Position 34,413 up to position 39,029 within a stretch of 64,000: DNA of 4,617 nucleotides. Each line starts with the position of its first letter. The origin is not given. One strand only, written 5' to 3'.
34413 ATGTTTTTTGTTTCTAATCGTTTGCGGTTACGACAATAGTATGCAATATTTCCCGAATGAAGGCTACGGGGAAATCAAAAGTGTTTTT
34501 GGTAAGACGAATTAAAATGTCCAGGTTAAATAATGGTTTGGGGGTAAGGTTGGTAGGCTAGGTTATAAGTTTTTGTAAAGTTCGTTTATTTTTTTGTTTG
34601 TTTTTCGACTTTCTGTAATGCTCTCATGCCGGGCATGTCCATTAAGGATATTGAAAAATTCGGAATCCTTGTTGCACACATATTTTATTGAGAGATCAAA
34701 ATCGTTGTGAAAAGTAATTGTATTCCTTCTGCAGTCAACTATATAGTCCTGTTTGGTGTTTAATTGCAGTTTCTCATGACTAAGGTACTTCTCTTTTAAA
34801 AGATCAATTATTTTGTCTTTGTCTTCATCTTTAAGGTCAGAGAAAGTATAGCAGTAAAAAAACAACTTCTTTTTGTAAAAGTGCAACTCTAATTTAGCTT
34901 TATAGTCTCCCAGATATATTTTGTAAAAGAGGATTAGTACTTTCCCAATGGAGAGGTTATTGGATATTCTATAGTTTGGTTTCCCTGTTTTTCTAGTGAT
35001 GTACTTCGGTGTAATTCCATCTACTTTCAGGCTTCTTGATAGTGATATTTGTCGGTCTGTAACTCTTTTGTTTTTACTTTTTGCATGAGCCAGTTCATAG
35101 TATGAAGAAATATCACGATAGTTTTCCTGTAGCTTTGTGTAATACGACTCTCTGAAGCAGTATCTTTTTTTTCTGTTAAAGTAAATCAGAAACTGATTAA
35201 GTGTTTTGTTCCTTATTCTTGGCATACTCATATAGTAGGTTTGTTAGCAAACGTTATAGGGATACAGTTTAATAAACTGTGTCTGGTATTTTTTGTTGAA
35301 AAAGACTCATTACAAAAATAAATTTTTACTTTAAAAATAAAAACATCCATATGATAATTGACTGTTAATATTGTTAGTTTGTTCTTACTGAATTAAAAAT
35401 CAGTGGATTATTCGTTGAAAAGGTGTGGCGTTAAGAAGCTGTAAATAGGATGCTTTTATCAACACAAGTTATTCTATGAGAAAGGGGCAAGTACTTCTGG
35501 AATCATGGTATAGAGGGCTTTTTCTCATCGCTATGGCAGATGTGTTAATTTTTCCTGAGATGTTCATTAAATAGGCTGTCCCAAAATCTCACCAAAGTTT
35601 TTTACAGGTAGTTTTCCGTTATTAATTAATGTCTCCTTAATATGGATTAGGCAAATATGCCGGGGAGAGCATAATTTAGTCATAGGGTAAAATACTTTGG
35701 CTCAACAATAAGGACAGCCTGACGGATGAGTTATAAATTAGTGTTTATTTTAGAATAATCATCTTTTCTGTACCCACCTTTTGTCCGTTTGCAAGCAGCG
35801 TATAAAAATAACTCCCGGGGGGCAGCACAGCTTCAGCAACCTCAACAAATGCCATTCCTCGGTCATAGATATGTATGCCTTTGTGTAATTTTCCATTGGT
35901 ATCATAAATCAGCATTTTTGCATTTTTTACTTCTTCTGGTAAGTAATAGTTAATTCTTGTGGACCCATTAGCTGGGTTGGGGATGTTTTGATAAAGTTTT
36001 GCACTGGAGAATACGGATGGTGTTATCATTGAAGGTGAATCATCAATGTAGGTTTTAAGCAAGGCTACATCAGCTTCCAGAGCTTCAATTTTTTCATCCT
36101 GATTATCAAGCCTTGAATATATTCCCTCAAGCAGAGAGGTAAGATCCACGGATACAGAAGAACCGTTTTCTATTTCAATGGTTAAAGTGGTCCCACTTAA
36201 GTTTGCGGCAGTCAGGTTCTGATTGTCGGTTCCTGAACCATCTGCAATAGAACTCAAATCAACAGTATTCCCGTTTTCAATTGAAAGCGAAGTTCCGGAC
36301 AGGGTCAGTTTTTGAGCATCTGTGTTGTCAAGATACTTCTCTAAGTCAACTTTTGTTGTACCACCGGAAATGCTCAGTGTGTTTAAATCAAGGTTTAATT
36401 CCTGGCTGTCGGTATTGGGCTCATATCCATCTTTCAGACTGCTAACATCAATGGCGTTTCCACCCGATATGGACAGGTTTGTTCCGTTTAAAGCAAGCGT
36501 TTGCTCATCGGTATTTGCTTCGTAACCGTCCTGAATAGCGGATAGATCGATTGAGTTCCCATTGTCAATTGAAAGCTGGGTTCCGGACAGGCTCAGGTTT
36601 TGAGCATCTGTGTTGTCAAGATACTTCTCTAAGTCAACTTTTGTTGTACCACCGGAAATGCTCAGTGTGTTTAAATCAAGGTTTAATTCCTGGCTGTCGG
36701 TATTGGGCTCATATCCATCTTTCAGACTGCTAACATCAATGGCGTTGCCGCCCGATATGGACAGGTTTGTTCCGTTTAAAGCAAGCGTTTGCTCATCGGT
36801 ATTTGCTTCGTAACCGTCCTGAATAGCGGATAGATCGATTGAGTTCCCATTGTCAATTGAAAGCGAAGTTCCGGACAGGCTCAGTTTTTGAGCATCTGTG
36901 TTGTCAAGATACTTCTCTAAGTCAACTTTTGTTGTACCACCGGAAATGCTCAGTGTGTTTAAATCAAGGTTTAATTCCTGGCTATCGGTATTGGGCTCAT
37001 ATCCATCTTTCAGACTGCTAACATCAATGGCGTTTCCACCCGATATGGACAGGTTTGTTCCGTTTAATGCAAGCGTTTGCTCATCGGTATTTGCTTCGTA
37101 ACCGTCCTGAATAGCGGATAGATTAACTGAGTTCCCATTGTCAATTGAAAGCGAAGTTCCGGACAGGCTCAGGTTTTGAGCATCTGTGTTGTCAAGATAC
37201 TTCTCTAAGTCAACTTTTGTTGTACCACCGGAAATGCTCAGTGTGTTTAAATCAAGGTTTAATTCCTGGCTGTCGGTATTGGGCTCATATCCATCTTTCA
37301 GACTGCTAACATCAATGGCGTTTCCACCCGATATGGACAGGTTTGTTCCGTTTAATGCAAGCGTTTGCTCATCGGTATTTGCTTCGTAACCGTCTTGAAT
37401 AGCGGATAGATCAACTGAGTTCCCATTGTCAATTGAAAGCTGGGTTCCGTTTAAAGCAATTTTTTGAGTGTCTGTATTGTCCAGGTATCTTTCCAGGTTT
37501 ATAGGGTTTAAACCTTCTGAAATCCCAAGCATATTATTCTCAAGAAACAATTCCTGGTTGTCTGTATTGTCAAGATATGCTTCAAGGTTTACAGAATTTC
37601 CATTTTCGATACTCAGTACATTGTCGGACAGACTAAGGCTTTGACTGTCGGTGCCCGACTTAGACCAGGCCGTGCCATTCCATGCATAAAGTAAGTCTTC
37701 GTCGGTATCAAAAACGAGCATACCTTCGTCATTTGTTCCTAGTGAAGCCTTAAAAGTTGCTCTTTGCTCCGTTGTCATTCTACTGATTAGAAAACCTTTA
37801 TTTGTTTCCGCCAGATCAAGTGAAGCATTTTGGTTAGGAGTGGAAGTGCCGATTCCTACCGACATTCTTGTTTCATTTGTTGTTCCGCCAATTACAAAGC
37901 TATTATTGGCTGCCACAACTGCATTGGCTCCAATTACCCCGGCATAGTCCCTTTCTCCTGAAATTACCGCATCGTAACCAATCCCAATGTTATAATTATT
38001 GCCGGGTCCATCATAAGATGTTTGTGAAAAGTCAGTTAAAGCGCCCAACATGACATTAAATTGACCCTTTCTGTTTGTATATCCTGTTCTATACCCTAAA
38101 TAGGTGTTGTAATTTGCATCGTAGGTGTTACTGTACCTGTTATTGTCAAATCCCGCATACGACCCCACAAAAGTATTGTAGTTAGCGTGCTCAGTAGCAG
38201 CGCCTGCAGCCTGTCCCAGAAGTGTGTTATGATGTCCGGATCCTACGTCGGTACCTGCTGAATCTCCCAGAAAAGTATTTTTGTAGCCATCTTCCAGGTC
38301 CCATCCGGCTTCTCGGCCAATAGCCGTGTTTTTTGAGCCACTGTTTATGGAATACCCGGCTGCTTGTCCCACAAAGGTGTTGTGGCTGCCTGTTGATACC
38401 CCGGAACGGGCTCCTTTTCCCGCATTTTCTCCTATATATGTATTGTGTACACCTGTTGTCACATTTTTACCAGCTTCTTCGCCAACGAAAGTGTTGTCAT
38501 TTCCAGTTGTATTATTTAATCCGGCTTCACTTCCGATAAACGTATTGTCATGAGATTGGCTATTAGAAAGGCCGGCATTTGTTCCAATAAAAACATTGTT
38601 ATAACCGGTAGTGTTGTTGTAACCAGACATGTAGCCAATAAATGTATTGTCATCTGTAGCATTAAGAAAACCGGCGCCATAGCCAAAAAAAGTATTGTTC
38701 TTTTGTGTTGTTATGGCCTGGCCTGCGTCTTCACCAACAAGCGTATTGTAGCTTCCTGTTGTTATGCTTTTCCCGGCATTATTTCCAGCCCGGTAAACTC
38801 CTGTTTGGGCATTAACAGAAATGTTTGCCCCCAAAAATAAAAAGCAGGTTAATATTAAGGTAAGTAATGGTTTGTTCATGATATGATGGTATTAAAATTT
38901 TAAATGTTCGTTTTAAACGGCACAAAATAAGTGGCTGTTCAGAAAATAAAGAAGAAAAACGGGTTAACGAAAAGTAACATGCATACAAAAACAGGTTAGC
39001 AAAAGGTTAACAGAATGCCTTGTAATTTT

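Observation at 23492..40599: Six copies of a fixed-geometry operator-promoter cassette link the T9SS surface-protein island to an embedded REC-LuxR regulator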

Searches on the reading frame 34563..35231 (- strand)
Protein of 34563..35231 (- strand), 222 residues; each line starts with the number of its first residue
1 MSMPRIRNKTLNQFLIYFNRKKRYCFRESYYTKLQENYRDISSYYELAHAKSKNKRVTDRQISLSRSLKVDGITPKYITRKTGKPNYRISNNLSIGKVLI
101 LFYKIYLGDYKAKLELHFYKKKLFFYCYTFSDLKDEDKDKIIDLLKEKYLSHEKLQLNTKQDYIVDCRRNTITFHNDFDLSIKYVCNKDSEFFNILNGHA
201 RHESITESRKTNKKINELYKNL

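Call 7: search_protein_families(library=pfam, proteins=[window:34563-35231:-], max_evalue=0.01)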
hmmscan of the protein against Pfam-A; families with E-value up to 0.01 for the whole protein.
window:34563-35231:- (222 aa): 0 families

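Call 36: search_protein_families(library=ncbifam, proteins=[window:34563-35231:-], max_evalue=0.01)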
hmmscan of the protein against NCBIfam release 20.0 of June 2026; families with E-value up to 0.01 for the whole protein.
window:34563-35231:- (222 aa): 0 families

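Call 70: search_protein_families(library=pfam, proteins=[window:34563-35231:-], max_evalue=1)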
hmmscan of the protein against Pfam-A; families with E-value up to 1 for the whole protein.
window:34563-35231:- (222 aa): 1 family
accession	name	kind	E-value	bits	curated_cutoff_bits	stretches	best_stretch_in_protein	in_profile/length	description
PF07800.18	DUF1644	-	0.51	10.8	25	0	16-59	105-146/166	Protein of unknown function (DUF1644)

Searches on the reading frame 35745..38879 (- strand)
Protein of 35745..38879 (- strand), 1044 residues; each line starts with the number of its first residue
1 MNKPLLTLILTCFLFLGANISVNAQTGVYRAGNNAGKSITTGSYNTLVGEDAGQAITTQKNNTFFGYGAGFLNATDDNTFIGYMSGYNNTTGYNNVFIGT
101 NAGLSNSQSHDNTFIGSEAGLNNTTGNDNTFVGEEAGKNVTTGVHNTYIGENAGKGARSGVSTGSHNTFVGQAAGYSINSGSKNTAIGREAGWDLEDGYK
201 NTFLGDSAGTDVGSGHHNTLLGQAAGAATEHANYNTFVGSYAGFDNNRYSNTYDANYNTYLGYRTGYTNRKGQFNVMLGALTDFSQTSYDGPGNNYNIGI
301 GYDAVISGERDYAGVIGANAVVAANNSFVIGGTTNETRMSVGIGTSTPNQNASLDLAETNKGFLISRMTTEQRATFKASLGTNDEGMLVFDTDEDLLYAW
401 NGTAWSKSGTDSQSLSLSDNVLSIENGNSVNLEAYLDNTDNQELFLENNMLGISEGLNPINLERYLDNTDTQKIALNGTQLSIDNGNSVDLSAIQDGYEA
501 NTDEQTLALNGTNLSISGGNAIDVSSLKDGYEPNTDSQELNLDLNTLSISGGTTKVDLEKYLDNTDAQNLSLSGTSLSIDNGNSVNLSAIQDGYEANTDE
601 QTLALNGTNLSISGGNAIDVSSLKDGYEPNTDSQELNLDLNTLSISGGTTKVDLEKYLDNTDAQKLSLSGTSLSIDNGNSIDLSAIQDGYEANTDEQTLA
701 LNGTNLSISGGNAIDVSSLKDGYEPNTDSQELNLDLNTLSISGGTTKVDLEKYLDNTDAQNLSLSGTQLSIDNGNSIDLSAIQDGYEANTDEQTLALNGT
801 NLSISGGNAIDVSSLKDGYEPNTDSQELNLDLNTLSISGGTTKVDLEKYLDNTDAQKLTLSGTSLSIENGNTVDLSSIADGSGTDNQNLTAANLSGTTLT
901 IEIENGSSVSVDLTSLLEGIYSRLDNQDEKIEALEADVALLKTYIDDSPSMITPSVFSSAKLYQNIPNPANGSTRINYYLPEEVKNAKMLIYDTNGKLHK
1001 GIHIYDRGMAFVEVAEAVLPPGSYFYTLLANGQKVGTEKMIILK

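Call 7: search_protein_families(library=pfam, proteins=[window:35745-38879:-], max_evalue=0.01)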
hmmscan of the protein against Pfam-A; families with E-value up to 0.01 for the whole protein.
window:35745-38879:- (1044 aa): 4 families
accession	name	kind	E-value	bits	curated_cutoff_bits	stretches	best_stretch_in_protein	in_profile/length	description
PF03351.22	DOMON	-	0.00021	22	32.7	0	719-767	63-115/124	DOMON domain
PF02424.20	ApbE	-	0.00031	20.8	25.6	0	843-886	96-139/266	ApbE family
PF03357.26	Snf7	-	0.0005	20.2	27.3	0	843-871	50-78/171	Snf7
PF11328.14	DUF3130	-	0.0059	17.3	25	0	503-523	23-43/89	Protein of unknown function (DUF3130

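Call 36: search_protein_families(library=ncbifam, proteins=[window:35745-38879:-], max_evalue=0.01)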
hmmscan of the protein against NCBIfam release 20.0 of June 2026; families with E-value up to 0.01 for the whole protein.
window:35745-38879:- (1044 aa): 1 family
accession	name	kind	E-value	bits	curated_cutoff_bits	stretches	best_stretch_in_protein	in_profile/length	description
NF032891.0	tail_200_repeat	domain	5.2e-06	26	350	0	561-626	104-167/195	tandem large repeat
